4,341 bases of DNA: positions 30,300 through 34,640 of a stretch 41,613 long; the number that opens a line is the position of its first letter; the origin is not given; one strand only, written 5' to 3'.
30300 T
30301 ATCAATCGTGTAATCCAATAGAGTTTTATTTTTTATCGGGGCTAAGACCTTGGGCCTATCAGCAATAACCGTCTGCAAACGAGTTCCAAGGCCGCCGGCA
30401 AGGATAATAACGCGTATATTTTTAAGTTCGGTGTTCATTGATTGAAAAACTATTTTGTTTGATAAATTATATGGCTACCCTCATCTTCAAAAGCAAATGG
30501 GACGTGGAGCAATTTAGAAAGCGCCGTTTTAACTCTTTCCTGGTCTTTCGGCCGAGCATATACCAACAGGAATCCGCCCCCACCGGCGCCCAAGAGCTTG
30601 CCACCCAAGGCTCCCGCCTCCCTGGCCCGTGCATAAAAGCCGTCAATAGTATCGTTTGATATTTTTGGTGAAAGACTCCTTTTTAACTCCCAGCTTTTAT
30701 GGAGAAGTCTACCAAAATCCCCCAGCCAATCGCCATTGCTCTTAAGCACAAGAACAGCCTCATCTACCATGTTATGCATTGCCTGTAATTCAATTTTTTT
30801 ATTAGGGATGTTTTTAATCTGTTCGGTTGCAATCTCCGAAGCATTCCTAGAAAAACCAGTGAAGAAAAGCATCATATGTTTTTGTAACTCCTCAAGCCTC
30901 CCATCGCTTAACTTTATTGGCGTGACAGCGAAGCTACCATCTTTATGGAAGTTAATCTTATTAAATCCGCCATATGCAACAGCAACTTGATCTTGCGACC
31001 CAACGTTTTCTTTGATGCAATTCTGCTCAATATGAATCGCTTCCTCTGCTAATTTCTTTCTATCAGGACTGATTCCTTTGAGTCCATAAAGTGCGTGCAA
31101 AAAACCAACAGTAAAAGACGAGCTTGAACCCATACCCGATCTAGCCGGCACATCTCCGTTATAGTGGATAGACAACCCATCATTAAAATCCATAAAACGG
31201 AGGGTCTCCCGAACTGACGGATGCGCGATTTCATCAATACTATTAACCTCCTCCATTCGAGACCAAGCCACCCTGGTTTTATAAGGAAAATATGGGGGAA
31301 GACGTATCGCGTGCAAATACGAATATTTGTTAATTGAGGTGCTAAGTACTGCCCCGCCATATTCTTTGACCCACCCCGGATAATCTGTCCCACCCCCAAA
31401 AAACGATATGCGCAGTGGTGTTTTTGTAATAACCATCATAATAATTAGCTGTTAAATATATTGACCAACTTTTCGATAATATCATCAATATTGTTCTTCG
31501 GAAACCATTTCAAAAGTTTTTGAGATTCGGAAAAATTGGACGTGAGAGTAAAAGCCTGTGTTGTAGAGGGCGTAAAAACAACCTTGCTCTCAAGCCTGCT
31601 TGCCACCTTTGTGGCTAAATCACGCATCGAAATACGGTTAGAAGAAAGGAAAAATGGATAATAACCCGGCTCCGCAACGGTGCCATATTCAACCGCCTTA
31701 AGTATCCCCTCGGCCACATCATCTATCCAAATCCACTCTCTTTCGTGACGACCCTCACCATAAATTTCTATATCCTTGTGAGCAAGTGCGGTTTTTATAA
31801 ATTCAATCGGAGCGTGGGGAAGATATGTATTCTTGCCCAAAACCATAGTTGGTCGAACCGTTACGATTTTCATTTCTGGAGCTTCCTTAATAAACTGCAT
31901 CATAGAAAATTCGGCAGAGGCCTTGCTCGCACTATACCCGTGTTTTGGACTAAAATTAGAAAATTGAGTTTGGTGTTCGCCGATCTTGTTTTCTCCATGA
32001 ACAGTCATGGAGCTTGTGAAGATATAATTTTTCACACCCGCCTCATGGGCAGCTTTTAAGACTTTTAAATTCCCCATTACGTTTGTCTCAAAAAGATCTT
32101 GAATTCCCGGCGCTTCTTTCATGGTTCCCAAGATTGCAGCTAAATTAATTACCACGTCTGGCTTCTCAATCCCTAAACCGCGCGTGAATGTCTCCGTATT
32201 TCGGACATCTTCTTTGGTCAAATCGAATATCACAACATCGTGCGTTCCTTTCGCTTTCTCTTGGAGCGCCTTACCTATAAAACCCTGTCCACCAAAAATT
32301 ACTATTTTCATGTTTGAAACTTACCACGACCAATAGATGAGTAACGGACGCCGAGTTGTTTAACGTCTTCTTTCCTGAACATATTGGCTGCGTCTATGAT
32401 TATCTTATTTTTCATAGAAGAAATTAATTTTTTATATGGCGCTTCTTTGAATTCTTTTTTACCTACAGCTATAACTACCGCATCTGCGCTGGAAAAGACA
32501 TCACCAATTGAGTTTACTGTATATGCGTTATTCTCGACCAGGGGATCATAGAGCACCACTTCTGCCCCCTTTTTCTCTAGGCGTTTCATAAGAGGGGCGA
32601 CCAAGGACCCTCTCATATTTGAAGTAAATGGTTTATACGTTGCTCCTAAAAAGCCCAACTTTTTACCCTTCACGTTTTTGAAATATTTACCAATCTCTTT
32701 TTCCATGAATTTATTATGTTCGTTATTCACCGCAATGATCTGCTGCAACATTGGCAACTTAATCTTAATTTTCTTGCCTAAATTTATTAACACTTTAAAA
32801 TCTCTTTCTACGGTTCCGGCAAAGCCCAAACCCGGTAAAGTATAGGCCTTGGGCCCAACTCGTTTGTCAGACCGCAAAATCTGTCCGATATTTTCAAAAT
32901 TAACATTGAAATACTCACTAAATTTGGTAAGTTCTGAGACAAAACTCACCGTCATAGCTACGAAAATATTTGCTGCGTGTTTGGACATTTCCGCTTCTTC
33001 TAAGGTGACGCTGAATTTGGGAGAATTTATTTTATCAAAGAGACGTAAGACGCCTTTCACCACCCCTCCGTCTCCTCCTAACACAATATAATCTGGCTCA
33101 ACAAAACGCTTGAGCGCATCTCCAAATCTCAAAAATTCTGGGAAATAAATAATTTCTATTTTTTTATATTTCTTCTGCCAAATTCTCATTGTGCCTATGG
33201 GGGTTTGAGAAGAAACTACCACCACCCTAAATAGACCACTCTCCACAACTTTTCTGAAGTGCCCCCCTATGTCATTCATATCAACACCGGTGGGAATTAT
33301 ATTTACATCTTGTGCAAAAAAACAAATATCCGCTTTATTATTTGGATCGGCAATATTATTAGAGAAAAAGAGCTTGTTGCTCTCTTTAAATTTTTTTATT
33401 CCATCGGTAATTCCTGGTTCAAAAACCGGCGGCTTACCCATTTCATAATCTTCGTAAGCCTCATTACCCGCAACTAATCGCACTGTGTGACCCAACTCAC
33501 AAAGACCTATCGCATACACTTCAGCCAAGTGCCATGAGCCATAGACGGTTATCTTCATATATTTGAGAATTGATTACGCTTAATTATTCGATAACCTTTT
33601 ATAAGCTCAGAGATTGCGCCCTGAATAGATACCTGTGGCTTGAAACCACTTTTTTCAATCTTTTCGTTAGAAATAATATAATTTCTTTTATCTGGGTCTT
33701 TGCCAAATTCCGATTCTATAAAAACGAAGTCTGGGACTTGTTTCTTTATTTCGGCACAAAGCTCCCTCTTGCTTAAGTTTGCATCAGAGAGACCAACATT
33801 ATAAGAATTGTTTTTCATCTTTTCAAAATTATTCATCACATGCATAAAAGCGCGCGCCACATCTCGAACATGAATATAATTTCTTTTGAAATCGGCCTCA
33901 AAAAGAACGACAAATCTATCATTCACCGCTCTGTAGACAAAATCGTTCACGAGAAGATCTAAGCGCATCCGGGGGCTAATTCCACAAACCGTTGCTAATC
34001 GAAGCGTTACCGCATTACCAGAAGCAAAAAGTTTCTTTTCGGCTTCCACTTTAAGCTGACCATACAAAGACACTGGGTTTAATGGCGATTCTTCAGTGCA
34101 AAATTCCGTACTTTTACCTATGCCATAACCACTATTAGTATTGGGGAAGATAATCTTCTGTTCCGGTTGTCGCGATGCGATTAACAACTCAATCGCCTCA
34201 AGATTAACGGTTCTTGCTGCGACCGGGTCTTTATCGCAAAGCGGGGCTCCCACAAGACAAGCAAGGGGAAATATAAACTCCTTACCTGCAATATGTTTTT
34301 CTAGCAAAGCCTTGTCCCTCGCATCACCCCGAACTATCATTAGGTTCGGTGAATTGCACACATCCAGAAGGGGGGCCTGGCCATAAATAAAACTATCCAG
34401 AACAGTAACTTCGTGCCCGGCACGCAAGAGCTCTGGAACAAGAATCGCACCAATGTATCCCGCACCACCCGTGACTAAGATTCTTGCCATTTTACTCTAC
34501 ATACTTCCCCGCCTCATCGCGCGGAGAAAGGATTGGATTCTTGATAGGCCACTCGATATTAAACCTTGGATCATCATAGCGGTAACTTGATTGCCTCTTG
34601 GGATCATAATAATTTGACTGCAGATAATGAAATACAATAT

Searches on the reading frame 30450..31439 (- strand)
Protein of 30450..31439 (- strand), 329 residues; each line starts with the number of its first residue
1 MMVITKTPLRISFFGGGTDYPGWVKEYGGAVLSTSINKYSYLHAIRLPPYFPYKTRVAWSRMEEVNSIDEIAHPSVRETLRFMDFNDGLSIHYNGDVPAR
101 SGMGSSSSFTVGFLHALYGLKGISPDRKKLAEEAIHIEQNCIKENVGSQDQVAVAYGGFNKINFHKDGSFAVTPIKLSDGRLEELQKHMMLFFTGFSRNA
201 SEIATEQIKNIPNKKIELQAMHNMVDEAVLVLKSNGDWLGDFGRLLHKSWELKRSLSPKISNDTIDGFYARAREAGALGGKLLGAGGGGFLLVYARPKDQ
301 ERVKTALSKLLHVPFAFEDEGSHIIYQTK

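Call 16: search_protein_families(library=pfam, proteins=[window:30450-31439:-], max_evalue=0.001)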
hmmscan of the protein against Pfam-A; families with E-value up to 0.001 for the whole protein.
window:30450-31439:- (329 aa): 2 families
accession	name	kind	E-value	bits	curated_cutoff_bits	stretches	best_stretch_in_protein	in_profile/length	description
PF00288.32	GHMP_kinases_N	-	3.4e-14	53.3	22.3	1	84-158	15-87/87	GHMP kinases N terminal domain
PF08544.19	GHMP_kinases_C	-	7.9e-09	36.2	21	1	240-310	11-82/85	GHMP kinases C terminal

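Call 20: search_protein_families(library=ncbifam, proteins=[window:30450-31439:-], max_evalue=0.00001)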
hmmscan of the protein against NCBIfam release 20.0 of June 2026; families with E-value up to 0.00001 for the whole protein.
window:30450-31439:- (329 aa): 9 families
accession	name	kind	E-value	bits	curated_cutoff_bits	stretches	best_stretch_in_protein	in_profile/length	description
NF049969.1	GlMnHpPKinHddA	equivalog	3.1e-44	151.8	600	1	89-309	98-318/338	D-glycero-D-manno-heptose 7-phosphate kinase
NF009948.0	PRK13412.1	equivalog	3.2e-28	97.9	721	1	72-308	712-949/974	bifunctional fucokinase/fucose-1-phosphate guanylyltransferase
TIGR00549.1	mevalon_kin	equivalog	4.8e-19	68.9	163.05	1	27-293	15-275/276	mevalonate kinase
NF003036.0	PRK03926.1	equivalog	1.2e-14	54.1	403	1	78-309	66-281/302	mevalonate kinase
NF003006.0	PRK03817.1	equivalog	6.8e-14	51.6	443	1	201-318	218-336/352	galactokinase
TIGR00131.1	gal_kin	equivalog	3e-11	42.9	226.65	1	80-160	102-182/388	galactokinase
NF001816.0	PRK00555.1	equivalog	6.2e-08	32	509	0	90-162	93-165/363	galactokinase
NF003705.0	PRK05322.1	equivalog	1.5e-07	30.5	385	0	83-161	107-185/388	galactokinase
NF002288.1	PRK01212.1-4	equivalog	5.7e-06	25.6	194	0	75-309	63-280/303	homoserine kinase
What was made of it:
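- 30450..31439 (-): HddA-like heptose-7-phosphate kinase (GHMP family). NF049969 E=3e-44, below cut-off but best hit (call 20).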

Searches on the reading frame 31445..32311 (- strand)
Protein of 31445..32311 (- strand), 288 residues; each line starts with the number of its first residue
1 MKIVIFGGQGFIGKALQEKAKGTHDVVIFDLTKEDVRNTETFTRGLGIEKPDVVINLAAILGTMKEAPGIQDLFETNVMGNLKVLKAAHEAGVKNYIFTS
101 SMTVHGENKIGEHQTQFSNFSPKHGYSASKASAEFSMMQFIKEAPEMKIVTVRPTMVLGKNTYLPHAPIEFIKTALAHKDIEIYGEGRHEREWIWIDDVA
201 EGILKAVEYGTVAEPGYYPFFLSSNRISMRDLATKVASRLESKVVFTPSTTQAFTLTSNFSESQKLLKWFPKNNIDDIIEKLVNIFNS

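Call 16: search_protein_families(library=pfam, proteins=[window:31445-32311:-], max_evalue=0.001)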
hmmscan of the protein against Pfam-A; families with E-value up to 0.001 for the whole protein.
window:31445-32311:- (288 aa): 7 families
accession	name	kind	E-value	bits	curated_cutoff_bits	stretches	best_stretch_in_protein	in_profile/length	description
PF01370.27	Epimerase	-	2.3e-35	122.6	20.9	1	3-209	1-227/240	NAD dependent epimerase/dehydratase family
PF16363.11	GDP_Man_Dehyd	-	9.9e-20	71.7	27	1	28-280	53-330/332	GDP-mannose 4,6 dehydratase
PF01073.25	3Beta_HSD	-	3.8e-16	59.4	22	1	28-207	46-229/280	3-beta hydroxysteroid dehydrogenase/isomerase family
PF04321.23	RmlD_sub_bind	-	2e-13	50.5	27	1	1-255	1-247/287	RmlD substrate binding domain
PF07993.18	NAD_binding_4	-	8.9e-09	35.3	20.1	1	48-160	86-210/258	Male sterility protein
PF02719.21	Polysacc_synt_2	-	4.7e-06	26.4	20.2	1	31-111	58-139/293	Polysaccharide biosynthesis protein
PF13460.12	NAD_binding_10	-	0.0003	21.2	27.2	0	35-134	47-129/184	NAD(P)H-binding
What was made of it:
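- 31445..32311 (-): Extended SDR ('SDR_31445'), a candidate C4-reductase or post-mutase tailoring enzyme. It is a second conserved partner of the family. Call 16.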

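Call 20: search_protein_families(library=ncbifam, proteins=[window:31445-32311:-], max_evalue=0.00001)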
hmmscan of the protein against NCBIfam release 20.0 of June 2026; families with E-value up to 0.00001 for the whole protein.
window:31445-32311:- (288 aa): 20 families
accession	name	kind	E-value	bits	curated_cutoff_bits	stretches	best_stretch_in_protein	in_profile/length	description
TIGR01181.1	dTDP_gluc_dehyt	equivalog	3.2e-21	75.7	365.1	1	24-214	47-238/321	dTDP-glucose 4,6-dehydratase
TIGR04180.1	EDH_00030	hypoth_equivalog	1.1e-15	57.5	475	1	29-249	51-265/297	NAD-dependent 4,6-dehydratase LegB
TIGR03466.1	HpnA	hypoth_equivalog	2.2e-15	56.4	367.65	1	68-238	80-244/327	hopanoid-associated sugar epimerase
TIGR01179.1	galE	equivalog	4.5e-14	52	262.3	1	22-280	42-319/332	UDP-glucose 4-epimerase GalE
NF007490.0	PRK10084.1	subfamily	1e-12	47.7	649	1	31-214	54-254/361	dTDP-glucose 4,6-dehydratase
NF007956.0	PRK10675.1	subfamily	2.7e-12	46.5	394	1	32-153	55-176/338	UDP-glucose 4-epimerase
NF007582.0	PRK10217.1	equivalog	6.3e-12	45.2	698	1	29-214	53-247/355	dTDP-glucose 4,6-dehydratase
NF042423.1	oxyalk_red_Shew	equivalog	4.1e-11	42.5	580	1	30-235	52-252/331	2-alkyl-3-oxoalkanoate reductase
NF047922.1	GDPFucSynFcl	equivalog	1.4e-10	41.1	500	1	2-209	4-225/308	GDP-L-fucose synthase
TIGR02197.1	heptose_epim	equivalog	2e-10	40.4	274.6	1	3-209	1-232/316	ADP-glyceromanno-heptose 6-epimerase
NF042422.1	oxyalk_red_OleD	equivalog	4.3e-10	39.5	580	1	1-232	1-242/329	2-alkyl-3-oxoalkanoate reductase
TIGR01214.1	rmlD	equivalog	6.1e-10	38.7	224.05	1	2-162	1-155/285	dTDP-4-dehydrorhamnose reductase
NF052578.1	StrlDmthSdmBMthl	equivalog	9.1e-10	38.8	600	1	49-215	63-224/328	sterol demethylase protein SdmB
TIGR01777.1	yfcH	hypoth_equivalog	3e-09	36.9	207.35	1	3-257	1-259/292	TIGR01777 family oxidoreductase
TIGR02622.1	CDP_4_6_dhtase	equivalog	5e-09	35.7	278.45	1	32-286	59-330/352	CDP-glucose 4,6-dehydratase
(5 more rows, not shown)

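Call 53: search_solved_structures(query=window:31445-32311:-, max_evalue=1e-12)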
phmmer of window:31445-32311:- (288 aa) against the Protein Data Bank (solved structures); distinct sequences matched with E-value up to 1e-12: 7.
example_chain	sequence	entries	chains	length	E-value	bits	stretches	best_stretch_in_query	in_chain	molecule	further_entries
8rdg_A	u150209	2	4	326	2.1e-17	66.5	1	29-237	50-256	SDR family NAD(P)-dependent oxidoreductase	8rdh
8rdi_A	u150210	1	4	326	7.6e-17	64.7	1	29-237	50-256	SDR family NAD(P)-dependent oxidoreductase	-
3aw9_A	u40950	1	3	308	2e-13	53.4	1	1-211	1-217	NAD-dependent epimerase/dehydratase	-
5gy7_A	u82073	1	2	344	4e-13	52.4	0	33-223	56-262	UDP-glucose 4-epimerase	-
1lrj_A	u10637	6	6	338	4.6e-13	52.3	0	33-158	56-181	UDP-glucose 4-epimerase | UDP-GALACTOSE 4-EPIMERASE | UDP-GALACTOSE-4-EPIMERASE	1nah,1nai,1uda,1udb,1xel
1lrk_A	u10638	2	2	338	4.7e-13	52.2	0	33-158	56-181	UDP-glucose 4-epimerase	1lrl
4zrm_A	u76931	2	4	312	7.1e-13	51.6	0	33-280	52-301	UDP-glucose 4-epimerase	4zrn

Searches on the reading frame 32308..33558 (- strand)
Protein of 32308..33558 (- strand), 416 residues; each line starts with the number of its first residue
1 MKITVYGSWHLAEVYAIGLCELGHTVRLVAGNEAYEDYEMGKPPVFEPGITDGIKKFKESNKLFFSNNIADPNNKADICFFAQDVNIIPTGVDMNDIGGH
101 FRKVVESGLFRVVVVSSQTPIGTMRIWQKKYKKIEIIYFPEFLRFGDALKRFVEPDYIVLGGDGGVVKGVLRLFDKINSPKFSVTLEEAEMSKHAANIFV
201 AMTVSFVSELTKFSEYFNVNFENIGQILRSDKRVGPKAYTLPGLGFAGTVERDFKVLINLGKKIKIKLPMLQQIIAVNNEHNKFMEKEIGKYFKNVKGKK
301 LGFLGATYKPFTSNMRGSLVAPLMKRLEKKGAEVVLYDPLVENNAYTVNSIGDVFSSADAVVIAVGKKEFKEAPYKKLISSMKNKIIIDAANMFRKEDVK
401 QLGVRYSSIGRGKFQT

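Call 16: search_protein_families(library=pfam, proteins=[window:32308-33558:-], max_evalue=0.001)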
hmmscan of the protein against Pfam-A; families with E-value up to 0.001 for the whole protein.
window:32308-33558:- (416 aa): 3 families
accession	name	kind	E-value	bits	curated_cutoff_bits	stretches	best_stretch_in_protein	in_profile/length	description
PF03720.21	UDPG_MGDP_dh_C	-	5.3e-20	72.2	30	1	303-395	2-102/103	UDP-glucose/GDP-mannose dehydrogenase family, UDP binding domain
PF00984.24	UDPG_MGDP_dh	-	2e-16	60.3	25.4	1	187-279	1-93/94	UDP-glucose/GDP-mannose dehydrogenase family, central domain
PF03721.20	UDPG_MGDP_dh_N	-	8.3e-15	55.3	27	1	1-163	1-176/187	UDP-glucose/GDP-mannose dehydrogenase family, NAD binding domain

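Call 20: search_protein_families(library=ncbifam, proteins=[window:32308-33558:-], max_evalue=0.00001)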
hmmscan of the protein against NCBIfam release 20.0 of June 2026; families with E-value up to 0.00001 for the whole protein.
window:32308-33558:- (416 aa): 6 families
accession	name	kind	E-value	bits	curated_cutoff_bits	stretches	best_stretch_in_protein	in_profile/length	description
TIGR03026.1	NDP-sugDHase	subfamily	3.6e-60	203.9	189.8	1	1-391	1-412/413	nucleotide sugar dehydrogenase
NF047673.2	TeichurnBiosyTuaD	equivalog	1.6e-51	175.9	700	1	2-414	3-434/439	UDP-glucose 6-dehydrogenase TuaD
NF041297.1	UDPGDh_AglM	equivalog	2e-37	129.2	670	1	1-398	1-421/429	UDP-glucose 6-dehydrogenase AglM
NF011631.0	PRK15057.1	equivalog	1.2e-25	90.5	757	1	50-347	46-345/388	UDP-glucose 6-dehydrogenase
NF040825.1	UDPMaNacDH_Arch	equivalog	1.2e-18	67.2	750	1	2-413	2-417/418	UDP-N-acetyl-D-mannosamine dehydrogenase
NF011729.0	PRK15182.1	equivalog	5.3e-07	28.8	592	1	118-385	135-406/425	Vi polysaccharide biosynthesis UDP-N-acetylglucosamine C-6 dehydrogenase TviB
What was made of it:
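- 32308..33558 (-): Nucleotide-sugar dehydrogenase of the UDP-Glc/GDP-Man dehydrogenase family, conserved in many heptose-class loci. TIGR03026 203.9 bits, above the cut-off of 189.8 (call 20).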

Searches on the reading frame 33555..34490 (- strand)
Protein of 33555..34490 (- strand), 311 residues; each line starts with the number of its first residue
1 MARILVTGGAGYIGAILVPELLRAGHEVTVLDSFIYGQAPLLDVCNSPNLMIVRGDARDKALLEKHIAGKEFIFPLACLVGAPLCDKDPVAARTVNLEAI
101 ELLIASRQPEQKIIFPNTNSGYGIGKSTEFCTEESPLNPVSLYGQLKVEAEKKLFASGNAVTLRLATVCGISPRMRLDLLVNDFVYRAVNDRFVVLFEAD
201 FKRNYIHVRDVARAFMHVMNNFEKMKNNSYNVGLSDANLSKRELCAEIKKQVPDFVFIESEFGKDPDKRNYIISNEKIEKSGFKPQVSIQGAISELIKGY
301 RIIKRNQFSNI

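Call 16: search_protein_families(library=pfam, proteins=[window:33555-34490:-], max_evalue=0.001)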
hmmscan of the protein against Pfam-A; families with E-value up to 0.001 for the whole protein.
window:33555-34490:- (311 aa): 7 families
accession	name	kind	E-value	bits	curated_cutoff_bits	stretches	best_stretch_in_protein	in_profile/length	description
PF01370.27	Epimerase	-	4.3e-27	95.5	20.9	1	4-233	1-240/240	NAD dependent epimerase/dehydratase family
PF16363.11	GDP_Man_Dehyd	-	9.3e-18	65.2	27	1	5-295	1-331/332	GDP-mannose 4,6 dehydratase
PF04321.23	RmlD_sub_bind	-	1.2e-08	34.8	27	1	3-231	2-211/287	RmlD substrate binding domain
PF01073.25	3Beta_HSD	-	1.3e-08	34.6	22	1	5-168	1-174/280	3-beta hydroxysteroid dehydrogenase/isomerase family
PF05368.20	NmrA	-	2.6e-08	34.3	27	1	3-74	4-74/298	NmrA-like family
PF13460.12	NAD_binding_10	-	0.00017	21.9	27.2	1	8-74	1-65/184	NAD(P)H-binding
PF02719.21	Polysacc_synt_2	-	0.00093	18.9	20.2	0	4-104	1-112/293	Polysaccharide biosynthesis protein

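Call 20: search_protein_families(library=ncbifam, proteins=[window:33555-34490:-], max_evalue=0.00001)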
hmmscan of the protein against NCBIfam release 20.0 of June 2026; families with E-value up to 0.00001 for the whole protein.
window:33555-34490:- (311 aa): 15 families
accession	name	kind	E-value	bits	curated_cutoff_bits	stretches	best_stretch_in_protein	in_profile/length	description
TIGR01179.1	galE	equivalog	5.4e-24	84.6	262.3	1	3-167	1-175/332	UDP-glucose 4-epimerase GalE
TIGR01181.1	dTDP_gluc_dehyt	equivalog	4.8e-20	71.9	365.1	1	3-301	1-312/321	dTDP-glucose 4,6-dehydratase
TIGR04180.1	EDH_00030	hypoth_equivalog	2.8e-16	59.5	475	1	4-261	1-265/297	NAD-dependent 4,6-dehydratase LegB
NF008872.0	PRK11908.1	equivalog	3.5e-13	49.3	294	1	1-138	1-138/349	bifunctional UDP-4-keto-pentose/UDP-xylose synthase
TIGR02197.1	heptose_epim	equivalog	4.4e-12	45.8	274.6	1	4-248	1-256/316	ADP-glyceromanno-heptose 6-epimerase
TIGR03466.1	HpnA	hypoth_equivalog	1.6e-11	43.7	367.65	1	3-233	2-229/327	hopanoid-associated sugar epimerase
NF043036.1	ErythonDh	equivalog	2e-11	43.7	325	1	3-151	2-157/321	D-erythronate dehydrogenase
NF007956.0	PRK10675.1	subfamily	1.3e-10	40.9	394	1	3-154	2-160/338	UDP-glucose 4-epimerase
NF011728.1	PRK15181.1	equivalog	6.5e-08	32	760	1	3-244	17-274/348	Vi polysaccharide biosynthesis UDP-N-acetylglucosaminuronic acid C-4 epimerase TviC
NF042422.1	oxyalk_red_OleD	equivalog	1.7e-07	31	580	1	3-222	2-218/329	2-alkyl-3-oxoalkanoate reductase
NF042423.1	oxyalk_red_Shew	equivalog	2e-07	30.4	580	1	2-229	9-229/331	2-alkyl-3-oxoalkanoate reductase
NF005998.1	PRK08125.1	equivalog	3.2e-07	29.1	777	1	2-137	316-451/649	bifunctional UDP-4-amino-4-deoxy-L-arabinose formyltransferase/UDP-glucuronic acid oxidase ArnA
TIGR03589.1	PseB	equivalog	8.5e-07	28.2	407.75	1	3-162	6-153/324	UDP-N-acetylglucosamine 4,6-dehydratase (inverting)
NF007582.0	PRK10217.1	equivalog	1.7e-06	27.4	698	0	1-65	1-68/355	dTDP-glucose 4,6-dehydratase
NF047922.1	GDPFucSynFcl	equivalog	2.2e-06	27.3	500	1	199-296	203-297/308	GDP-L-fucose synthase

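Call 52: search_solved_structures(query=window:33555-34490:-, max_evalue=1e-12)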
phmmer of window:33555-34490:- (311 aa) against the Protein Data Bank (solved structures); distinct sequences matched with E-value up to 1e-12: 19.
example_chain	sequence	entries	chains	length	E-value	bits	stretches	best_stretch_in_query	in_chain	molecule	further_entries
6vo6_A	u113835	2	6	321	1.4e-109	369.4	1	3-310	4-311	Putative sugar-nucleotide epimerase/dehydratease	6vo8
8rdg_A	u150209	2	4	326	6.3e-24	88.3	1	3-297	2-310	SDR family NAD(P)-dependent oxidoreductase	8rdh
8rdi_A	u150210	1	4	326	2.3e-23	86.4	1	3-297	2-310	SDR family NAD(P)-dependent oxidoreductase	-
8wxk_A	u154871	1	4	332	6.1e-18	68.6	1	3-291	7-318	UDP-glucose 4-epimerase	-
6dnt_A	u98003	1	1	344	2.8e-16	63.2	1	3-287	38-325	NAD-dependent epimerase/dehydratase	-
3ehe_A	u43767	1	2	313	3.1e-16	63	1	1-295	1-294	UDP-glucose 4-epimerase (GalE-1)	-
6wjb_A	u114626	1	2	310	6e-16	62.1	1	3-235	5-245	NAD-dependent epimerase/dehydratase family protein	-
3icp_A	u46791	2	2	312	1.3e-15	61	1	3-260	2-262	NAD-dependent epimerase/dehydratase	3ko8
1r6d_A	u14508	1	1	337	1.9e-15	60.4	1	3-301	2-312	TDP-glucose-4,6-dehydratase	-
4zrm_A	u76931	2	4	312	2.5e-15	60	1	3-298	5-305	UDP-glucose 4-epimerase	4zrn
6wj9_A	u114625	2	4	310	2.8e-15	59.9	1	3-235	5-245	NAD-dependent epimerase/dehydratase family protein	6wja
4lk3_A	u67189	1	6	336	7.7e-15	58.4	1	3-301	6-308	UDP-glucuronic acid decarboxylase 1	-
1r66_A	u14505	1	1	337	9.4e-15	58.1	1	3-301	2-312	TDP-glucose-4,6-dehydratase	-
4gll_A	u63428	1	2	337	2e-14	57.1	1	3-301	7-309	UDP-glucuronic acid decarboxylase 1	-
4m55_A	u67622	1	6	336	2e-14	57.1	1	3-301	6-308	UDP-glucuronic acid decarboxylase 1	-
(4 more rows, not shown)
